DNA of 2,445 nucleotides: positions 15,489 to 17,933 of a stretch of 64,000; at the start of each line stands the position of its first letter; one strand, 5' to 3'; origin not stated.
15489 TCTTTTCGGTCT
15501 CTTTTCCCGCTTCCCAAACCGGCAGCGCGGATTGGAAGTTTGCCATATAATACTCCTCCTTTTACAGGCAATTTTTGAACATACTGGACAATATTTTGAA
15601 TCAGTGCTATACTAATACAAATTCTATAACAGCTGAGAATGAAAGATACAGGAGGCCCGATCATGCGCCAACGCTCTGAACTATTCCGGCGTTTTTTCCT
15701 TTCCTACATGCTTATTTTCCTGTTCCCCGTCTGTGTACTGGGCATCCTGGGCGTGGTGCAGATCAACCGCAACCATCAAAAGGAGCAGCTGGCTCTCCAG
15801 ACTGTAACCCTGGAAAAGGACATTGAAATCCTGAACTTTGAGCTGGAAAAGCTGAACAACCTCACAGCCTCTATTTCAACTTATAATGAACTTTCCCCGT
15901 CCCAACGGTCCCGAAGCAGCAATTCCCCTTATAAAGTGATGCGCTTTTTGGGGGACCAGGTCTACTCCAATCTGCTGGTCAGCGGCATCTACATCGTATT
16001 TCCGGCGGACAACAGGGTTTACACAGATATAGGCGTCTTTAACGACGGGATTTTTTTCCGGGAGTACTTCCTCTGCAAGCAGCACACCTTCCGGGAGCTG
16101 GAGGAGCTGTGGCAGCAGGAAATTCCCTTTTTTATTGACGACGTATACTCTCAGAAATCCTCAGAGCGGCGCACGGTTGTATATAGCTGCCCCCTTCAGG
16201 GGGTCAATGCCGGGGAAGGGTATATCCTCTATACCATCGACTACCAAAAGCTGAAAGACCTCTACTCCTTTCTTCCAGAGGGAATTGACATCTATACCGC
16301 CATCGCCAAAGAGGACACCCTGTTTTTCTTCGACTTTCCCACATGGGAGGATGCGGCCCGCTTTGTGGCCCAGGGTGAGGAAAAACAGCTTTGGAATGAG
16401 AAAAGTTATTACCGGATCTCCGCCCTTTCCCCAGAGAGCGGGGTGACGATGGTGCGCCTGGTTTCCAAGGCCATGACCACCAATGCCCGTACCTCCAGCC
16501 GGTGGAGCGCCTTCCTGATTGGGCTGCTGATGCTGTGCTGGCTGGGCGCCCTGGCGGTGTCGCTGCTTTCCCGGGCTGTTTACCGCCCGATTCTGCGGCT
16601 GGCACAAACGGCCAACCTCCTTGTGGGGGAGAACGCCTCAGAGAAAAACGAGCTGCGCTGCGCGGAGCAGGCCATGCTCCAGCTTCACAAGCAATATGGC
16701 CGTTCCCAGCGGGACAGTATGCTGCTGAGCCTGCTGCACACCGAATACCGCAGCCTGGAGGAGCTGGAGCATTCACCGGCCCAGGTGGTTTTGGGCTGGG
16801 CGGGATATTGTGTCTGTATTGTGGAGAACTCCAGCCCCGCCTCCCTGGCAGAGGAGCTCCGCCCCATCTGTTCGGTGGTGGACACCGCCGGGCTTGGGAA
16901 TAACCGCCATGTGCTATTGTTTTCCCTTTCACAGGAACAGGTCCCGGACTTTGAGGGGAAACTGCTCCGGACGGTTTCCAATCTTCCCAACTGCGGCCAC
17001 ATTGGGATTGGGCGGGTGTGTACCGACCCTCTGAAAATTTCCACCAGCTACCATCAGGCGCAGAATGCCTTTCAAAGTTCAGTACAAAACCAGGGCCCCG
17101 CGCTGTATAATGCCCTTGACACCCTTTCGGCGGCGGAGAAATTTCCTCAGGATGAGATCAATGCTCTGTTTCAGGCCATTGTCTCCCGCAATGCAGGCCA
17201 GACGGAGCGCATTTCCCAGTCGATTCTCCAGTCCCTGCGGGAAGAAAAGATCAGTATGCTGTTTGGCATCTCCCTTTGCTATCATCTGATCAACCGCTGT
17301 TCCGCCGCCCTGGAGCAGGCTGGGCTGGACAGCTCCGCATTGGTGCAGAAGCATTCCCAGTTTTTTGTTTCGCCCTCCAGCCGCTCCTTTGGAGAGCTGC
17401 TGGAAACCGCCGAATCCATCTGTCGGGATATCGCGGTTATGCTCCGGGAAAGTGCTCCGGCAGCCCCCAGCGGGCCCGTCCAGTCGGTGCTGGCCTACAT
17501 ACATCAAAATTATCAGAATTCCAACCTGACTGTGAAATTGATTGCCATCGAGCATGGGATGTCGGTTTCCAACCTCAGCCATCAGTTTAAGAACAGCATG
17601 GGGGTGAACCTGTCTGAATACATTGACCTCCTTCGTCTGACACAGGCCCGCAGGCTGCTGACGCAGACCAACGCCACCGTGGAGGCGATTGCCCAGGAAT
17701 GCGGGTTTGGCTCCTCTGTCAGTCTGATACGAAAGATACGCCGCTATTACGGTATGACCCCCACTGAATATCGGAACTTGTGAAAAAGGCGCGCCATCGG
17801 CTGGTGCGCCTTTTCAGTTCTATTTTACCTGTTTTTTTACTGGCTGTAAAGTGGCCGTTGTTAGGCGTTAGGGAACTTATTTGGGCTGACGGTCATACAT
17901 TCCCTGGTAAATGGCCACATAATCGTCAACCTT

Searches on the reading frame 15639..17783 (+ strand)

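Call 78: search_protein_families(library=pfam, proteins=[window:15639-17783:+], max_evalue=0.0001)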
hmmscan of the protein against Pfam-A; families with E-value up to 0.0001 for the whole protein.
window:15639-17783:+ (714 aa): 3 families
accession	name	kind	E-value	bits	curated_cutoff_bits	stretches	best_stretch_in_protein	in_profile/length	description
PF12833.13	HTH_18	-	5.8e-21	75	33.6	1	636-713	2-79/80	Helix-turn-helix domain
PF00165.29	HTH_AraC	-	1.2e-16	60.9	26.6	1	676-713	6-42/42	Bacterial regulatory helix-turn-helix proteins, AraC family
PF17853.6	GGDEF_2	-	4.2e-07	30.7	24.5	1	414-478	51-114/116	GGDEF-like domain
